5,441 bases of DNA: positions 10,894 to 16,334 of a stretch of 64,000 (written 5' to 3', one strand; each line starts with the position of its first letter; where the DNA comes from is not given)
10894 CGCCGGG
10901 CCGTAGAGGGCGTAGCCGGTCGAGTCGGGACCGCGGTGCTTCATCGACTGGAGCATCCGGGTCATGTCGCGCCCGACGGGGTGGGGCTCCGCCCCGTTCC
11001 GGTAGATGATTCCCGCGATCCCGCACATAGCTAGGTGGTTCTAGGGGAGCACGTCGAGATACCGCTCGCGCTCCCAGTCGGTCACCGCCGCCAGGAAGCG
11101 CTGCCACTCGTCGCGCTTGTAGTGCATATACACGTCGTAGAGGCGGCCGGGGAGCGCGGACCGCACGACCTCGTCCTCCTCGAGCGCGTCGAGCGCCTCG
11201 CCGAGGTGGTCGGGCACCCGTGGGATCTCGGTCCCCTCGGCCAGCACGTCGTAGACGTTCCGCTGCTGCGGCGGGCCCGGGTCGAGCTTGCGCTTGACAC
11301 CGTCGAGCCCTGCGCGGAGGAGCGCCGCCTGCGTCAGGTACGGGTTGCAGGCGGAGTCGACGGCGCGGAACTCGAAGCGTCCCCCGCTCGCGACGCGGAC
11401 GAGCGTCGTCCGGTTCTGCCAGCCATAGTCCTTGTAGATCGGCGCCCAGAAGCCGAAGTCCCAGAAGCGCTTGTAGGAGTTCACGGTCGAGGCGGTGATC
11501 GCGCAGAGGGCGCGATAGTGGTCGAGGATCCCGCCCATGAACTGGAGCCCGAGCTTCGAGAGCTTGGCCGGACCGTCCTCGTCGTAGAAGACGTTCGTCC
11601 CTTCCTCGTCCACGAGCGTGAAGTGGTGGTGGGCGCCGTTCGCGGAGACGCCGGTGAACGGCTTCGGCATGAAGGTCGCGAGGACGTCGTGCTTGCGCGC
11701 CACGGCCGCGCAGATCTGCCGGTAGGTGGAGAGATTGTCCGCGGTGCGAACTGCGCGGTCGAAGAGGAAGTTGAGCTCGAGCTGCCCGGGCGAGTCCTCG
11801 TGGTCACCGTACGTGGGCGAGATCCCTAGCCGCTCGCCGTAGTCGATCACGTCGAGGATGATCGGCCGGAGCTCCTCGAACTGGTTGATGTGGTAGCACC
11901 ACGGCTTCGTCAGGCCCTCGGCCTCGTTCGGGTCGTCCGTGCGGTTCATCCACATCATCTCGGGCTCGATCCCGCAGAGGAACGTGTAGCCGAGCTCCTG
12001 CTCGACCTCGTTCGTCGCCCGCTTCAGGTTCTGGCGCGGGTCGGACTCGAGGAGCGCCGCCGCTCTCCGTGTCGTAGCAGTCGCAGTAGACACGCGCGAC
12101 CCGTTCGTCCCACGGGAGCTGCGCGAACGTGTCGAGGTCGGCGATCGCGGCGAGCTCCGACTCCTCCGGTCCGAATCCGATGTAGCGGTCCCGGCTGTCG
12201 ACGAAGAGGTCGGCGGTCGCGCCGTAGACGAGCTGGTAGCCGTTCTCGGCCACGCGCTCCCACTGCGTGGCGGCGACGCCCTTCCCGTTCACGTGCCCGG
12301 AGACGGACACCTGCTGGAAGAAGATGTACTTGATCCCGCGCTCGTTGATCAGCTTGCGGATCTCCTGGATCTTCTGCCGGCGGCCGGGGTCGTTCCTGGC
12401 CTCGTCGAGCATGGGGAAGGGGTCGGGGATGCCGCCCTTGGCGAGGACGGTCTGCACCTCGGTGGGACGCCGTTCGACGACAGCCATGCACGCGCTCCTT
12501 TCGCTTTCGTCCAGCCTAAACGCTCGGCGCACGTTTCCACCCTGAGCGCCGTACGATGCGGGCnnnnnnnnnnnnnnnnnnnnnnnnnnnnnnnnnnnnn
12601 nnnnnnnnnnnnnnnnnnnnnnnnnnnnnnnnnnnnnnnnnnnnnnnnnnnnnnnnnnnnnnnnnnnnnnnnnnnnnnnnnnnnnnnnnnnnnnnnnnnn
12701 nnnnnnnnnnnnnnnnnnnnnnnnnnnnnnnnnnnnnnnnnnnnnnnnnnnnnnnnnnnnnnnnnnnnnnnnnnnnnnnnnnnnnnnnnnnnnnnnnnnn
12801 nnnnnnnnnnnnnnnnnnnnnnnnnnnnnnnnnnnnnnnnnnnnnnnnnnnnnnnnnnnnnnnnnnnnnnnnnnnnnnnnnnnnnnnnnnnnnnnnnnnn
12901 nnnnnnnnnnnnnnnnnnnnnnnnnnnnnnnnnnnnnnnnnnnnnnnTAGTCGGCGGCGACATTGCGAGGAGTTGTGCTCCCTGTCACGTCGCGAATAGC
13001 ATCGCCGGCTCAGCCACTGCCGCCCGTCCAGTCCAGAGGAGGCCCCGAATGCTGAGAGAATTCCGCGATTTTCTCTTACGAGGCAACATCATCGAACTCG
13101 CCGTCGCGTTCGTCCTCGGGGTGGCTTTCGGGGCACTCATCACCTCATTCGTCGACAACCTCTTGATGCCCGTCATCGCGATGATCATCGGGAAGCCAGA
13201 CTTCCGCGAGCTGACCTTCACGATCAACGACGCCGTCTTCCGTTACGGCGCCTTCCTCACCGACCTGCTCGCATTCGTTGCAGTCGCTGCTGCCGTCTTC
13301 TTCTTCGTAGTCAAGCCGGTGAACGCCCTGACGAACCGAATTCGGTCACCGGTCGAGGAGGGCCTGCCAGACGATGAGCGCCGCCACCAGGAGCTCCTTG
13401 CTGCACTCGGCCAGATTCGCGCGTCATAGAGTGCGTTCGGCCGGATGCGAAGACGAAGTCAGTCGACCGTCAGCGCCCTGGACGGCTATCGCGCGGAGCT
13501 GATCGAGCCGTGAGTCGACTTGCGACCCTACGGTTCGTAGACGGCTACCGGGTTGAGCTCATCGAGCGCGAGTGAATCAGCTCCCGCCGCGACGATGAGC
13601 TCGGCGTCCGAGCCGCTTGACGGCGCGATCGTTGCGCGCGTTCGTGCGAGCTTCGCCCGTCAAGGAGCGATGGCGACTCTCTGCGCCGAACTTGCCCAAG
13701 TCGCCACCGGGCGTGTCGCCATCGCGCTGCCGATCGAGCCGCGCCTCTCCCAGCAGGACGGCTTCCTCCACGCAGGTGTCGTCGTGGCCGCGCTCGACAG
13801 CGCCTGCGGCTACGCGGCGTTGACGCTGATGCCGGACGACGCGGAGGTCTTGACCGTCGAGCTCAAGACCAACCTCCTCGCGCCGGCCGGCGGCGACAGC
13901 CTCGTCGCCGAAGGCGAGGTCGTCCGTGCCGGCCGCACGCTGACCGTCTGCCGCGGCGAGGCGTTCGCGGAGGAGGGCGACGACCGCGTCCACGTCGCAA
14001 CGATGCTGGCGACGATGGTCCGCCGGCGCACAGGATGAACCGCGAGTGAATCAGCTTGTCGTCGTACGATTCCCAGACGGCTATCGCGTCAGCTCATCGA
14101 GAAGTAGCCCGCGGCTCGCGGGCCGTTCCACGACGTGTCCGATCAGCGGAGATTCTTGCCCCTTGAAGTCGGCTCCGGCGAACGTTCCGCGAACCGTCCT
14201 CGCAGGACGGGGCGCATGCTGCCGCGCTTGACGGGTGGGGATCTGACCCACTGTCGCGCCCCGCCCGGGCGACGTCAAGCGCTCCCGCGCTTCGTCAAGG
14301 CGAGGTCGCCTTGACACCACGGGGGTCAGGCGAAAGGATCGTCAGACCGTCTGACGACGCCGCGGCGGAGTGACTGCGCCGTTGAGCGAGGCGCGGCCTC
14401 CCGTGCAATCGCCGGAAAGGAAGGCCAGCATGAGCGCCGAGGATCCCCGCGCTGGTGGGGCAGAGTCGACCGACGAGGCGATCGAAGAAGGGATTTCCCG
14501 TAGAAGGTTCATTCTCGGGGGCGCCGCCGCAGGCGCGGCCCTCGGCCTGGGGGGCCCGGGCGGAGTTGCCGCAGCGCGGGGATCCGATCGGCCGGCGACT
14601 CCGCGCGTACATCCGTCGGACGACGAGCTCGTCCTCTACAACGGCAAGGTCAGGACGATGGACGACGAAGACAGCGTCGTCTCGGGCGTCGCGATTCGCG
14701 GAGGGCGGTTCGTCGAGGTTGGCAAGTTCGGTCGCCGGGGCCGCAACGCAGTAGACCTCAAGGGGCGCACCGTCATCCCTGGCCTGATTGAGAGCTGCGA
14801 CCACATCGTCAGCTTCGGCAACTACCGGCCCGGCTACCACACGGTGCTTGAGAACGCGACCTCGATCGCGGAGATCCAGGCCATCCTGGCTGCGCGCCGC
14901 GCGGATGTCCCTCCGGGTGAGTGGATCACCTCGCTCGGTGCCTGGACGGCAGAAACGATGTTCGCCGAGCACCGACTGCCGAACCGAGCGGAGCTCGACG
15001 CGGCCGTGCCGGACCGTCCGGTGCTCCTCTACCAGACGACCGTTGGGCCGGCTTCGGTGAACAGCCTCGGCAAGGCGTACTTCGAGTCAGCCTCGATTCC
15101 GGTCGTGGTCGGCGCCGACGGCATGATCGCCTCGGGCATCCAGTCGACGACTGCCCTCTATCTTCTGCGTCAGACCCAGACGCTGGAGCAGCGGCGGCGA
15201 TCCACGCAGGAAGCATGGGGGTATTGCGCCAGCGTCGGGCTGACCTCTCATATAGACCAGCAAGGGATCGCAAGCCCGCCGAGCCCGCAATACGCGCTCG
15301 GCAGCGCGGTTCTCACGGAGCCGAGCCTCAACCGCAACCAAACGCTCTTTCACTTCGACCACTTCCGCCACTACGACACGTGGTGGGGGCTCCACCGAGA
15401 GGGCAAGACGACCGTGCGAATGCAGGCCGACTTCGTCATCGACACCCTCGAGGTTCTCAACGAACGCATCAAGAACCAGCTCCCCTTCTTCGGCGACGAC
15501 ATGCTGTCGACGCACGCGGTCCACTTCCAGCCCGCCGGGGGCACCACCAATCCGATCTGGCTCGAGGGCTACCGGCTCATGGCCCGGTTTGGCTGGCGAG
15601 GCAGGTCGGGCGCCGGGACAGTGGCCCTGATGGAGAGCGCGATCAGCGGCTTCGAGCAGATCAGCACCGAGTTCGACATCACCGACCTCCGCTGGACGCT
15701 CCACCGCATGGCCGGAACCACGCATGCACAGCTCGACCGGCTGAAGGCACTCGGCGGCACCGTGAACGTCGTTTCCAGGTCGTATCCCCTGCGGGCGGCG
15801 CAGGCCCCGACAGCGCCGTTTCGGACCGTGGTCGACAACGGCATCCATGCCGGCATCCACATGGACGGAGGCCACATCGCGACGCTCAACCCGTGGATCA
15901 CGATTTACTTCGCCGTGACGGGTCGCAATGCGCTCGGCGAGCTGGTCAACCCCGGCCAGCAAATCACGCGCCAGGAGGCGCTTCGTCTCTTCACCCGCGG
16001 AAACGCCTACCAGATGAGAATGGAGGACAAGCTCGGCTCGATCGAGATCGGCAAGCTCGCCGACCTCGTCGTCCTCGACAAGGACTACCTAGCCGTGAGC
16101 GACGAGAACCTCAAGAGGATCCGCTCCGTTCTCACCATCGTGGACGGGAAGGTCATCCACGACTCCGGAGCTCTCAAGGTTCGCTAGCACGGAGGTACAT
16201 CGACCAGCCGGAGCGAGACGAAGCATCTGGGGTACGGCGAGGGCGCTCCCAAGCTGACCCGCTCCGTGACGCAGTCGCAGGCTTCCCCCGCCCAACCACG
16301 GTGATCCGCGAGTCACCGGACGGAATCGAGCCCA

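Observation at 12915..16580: Five same-orientation copies of the last codons of a glyoxalase/VOC gene bound a run of single-gene cassettes downstream of gloA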

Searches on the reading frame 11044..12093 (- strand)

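Call 13: search_protein_families(library=pfam, proteins=[window:11044-12093:-])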
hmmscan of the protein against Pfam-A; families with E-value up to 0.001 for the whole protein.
window:11044-12093:- (350 aa): 1 family
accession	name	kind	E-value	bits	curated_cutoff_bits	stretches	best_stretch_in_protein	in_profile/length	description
PF00120.29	Gln-synt_C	-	2.4e-97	326.5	24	1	17-345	2-344/344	Glutamine synthetase, catalytic domain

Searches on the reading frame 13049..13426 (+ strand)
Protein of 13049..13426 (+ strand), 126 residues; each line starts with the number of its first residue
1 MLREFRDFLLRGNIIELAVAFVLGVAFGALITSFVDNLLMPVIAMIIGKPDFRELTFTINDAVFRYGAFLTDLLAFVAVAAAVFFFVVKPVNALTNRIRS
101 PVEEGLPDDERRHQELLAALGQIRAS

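Call 13: search_protein_families(library=pfam, proteins=[window:13049-13426:+])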
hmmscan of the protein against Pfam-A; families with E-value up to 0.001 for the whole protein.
window:13049-13426:+ (126 aa): 1 family
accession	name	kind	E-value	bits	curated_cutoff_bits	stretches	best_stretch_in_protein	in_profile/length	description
PF01741.23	MscL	-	4.9e-31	108.1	27.4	1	1-116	1-114/123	Large-conductance mechanosensitive channel, MscL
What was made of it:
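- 13049..13429 (+): Cargo 1: mscL (126 aa). Pfam MscL 5e-31 (call 13).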

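Call 37: find_homologous_proteins(query=window:13049-13426:+, max_evalue=1e-20)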
Query window:13049-13426:+ (126 aa): 7736 proteins with E <= 1e-20 among 8000 candidates; the best 120 are listed.
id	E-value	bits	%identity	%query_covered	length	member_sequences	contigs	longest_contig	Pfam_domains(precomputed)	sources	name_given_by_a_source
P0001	2.3e-72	258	100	100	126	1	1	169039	PF01741.24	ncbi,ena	-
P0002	1.8e-69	249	94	100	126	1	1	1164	PF01741.24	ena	-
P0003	2.3e-69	249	95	100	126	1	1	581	PF01741.24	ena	-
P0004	2.7e-68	245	92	100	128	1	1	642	PF01741.24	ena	-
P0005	3.5e-68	245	91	100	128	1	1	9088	PF01741.24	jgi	jgi:large conductance mechanosensitive channel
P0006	6.8e-68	244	90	100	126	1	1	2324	PF01741.24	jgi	jgi:large conductance mechanosensitive channel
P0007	8.4e-68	244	91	100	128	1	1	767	PF01741.24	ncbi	-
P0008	9.3e-68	244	90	100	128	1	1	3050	PF01741.24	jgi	jgi:large conductance mechanosensitive channel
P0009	1.0e-67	244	90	100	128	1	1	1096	PF01741.24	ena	-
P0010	1.1e-67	243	91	100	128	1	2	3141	PF01741.24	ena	-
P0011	1.1e-67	243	89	100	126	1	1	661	PF01741.24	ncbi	-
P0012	1.2e-67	243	91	100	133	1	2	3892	PF01741.24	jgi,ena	-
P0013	1.3e-67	243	90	100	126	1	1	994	PF01741.24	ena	-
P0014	1.6e-67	243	90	100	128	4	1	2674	PF01741.24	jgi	jgi:large conductance mechanosensitive channel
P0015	3.2e-67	242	90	100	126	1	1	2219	PF01741.24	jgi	jgi:large conductance mechanosensitive channel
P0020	5.5e-67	241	90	100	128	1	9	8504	PF01741.24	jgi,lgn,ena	jgi:large conductance mechanosensitive channel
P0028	9.5e-67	240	89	100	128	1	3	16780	PF01741.24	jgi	jgi:large conductance mechanosensitive channel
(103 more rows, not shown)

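Call 38: find_encoding_contigs(protein=P0001, flank=3000, max_places=3)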
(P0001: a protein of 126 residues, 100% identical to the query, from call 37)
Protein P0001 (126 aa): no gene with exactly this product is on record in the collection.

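Call 39: find_encoding_contigs(protein=P0020, flank=6000, max_places=9)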
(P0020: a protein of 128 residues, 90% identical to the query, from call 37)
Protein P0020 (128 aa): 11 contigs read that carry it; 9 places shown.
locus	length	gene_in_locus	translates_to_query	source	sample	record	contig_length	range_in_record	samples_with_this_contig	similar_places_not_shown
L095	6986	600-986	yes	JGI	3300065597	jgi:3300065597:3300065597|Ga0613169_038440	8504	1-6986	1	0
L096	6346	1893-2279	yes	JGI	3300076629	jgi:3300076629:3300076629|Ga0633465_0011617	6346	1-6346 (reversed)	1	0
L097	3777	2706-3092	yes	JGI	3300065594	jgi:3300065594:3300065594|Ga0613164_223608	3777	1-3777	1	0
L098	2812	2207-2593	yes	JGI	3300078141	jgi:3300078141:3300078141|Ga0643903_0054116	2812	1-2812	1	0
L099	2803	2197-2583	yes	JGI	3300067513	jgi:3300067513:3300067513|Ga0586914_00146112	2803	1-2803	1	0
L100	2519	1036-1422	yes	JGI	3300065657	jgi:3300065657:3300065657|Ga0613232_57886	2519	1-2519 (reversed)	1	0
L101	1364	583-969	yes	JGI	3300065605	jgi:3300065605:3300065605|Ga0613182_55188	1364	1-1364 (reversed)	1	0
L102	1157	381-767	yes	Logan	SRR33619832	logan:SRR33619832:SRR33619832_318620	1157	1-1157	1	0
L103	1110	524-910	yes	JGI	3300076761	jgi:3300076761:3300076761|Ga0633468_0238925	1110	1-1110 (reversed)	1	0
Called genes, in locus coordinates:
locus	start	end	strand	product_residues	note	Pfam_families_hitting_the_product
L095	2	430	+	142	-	?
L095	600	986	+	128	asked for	PF01741:MscL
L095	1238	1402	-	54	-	-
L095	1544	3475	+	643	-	PF13424:TPR_12 (faint), PF17874:TPR_MalT (weak), PF13432:TPR_16 (weak), PF00211:Guanylate_cyc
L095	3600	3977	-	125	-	-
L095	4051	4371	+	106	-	-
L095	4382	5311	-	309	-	PF03631:Virul_fac_BrkB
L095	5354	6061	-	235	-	PF13507:GATase_5, PF07685:GATase_3, PF01965:DJ-1_PfpI (weak)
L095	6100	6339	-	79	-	PF02700:PurS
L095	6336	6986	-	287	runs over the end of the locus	PF01259:SAICAR_synt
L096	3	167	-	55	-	?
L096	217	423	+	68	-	PF21003:NucS_N (weak)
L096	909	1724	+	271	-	PF01113:DapB_N, PF01118:Semialdhyde_dh (faint), PF03447:NAD_binding_3 (weak), PF05173:DapB_C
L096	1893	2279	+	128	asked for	PF01741:MscL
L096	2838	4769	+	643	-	PF13424:TPR_12 (faint), PF17874:TPR_MalT (weak), PF13432:TPR_16 (weak), PF00211:Guanylate_cyc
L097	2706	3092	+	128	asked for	PF01741:MscL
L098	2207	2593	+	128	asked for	PF01741:MscL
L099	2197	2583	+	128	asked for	PF01741:MscL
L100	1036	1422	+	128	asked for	PF01741:MscL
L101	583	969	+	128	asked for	PF01741:MscL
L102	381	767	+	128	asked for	PF01741:MscL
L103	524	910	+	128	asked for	PF01741:MscL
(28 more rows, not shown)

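Call 40: find_encoding_contigs(protein=P0028, flank=6000, max_places=5)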
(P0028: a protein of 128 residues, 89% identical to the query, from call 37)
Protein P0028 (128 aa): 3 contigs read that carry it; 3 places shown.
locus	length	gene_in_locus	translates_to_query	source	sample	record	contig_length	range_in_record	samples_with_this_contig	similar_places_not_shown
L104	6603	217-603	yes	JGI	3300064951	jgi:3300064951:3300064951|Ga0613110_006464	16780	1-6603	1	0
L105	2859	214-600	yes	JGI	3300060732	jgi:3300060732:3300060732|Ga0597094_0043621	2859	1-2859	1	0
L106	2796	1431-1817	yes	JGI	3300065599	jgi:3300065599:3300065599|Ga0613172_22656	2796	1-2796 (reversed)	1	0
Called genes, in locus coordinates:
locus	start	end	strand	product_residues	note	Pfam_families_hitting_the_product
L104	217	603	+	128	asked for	PF01741:MscL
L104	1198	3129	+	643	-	PF13424:TPR_12 (faint), PF17874:TPR_MalT (weak), PF13432:TPR_16 (weak), PF00211:Guanylate_cyc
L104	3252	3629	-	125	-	-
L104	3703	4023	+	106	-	-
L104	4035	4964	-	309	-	PF03631:Virul_fac_BrkB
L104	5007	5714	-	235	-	PF13507:GATase_5, PF07685:GATase_3, PF01965:DJ-1_PfpI (weak)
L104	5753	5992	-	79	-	PF02700:PurS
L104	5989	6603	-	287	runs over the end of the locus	PF01259:SAICAR_synt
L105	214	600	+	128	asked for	PF01741:MscL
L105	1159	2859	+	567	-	?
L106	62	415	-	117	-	PF00903:Glyoxalase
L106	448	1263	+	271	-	PF01113:DapB_N, PF01118:Semialdhyde_dh, PF03447:NAD_binding_3 (weak), PF05173:DapB_C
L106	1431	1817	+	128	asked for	PF01741:MscL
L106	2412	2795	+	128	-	?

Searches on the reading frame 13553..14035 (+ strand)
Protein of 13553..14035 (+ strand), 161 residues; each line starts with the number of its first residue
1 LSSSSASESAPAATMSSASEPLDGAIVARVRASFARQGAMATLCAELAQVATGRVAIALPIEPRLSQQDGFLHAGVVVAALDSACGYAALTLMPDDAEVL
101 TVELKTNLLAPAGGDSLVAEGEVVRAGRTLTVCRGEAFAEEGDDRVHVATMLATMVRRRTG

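Call 13: search_protein_families(library=pfam, proteins=[window:13553-14035:+])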
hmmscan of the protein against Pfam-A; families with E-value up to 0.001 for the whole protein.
window:13553-14035:+ (161 aa): 2 families
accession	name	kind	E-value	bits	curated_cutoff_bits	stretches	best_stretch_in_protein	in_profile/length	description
PF03061.28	4HBT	-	8.2e-15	55.3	20.6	1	70-143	2-76/79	Thioesterase superfamily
PF13622.12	4HBT_3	-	4.4e-05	24.1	24.3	1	66-155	6-82/83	Acyl-CoA thioesterase N-terminal domain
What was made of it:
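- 13595..14038 (+): Cargo 2: PaaI/4HBT-type thioesterase (start codon uncertain; the ORF opens at 13553). Pfam 4HBT 8e-15 (call 13).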

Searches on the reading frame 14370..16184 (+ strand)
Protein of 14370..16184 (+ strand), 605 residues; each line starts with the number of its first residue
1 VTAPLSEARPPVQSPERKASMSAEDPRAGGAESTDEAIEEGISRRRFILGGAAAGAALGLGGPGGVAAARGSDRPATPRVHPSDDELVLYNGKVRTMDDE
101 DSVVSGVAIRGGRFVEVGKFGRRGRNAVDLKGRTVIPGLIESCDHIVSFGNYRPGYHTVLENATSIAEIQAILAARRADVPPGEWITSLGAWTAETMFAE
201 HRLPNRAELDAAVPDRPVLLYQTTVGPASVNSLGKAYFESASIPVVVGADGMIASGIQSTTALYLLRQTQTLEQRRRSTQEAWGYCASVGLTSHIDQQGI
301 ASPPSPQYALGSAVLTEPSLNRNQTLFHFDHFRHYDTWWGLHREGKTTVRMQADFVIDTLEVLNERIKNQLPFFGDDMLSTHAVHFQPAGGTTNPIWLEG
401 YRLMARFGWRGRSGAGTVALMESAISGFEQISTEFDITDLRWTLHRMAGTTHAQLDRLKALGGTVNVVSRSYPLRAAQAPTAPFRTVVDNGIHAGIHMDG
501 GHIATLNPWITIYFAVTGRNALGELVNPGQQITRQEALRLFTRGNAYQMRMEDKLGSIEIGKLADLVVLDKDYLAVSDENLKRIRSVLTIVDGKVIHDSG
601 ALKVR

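Call 13: search_protein_families(library=pfam, proteins=[window:14370-16184:+])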
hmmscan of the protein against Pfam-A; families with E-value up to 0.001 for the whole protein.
window:14370-16184:+ (605 aa): 3 families
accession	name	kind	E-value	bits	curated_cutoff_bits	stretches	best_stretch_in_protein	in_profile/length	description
PF07969.17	Amidohydro_3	-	5.2e-49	168.4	29.7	2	421-597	289-472/472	Amidohydrolase family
PF01979.26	Amidohydro_1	-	2.3e-11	44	25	1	457-595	208-344/345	Amidohydrolase family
PF10518.14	TAT_signal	-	0.00057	20.2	22.7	0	42-61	2-21/21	TAT (twin-arginine translocation) pathway signal sequence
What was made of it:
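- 14430..16187 (+): Cargo 3: amidohydrolase (Amidohydro_3). The ATG at 14430 follows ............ The twin-arginine motif is weak. Pfam 5e-49; TAT_signal is below its cut-off (call 13).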
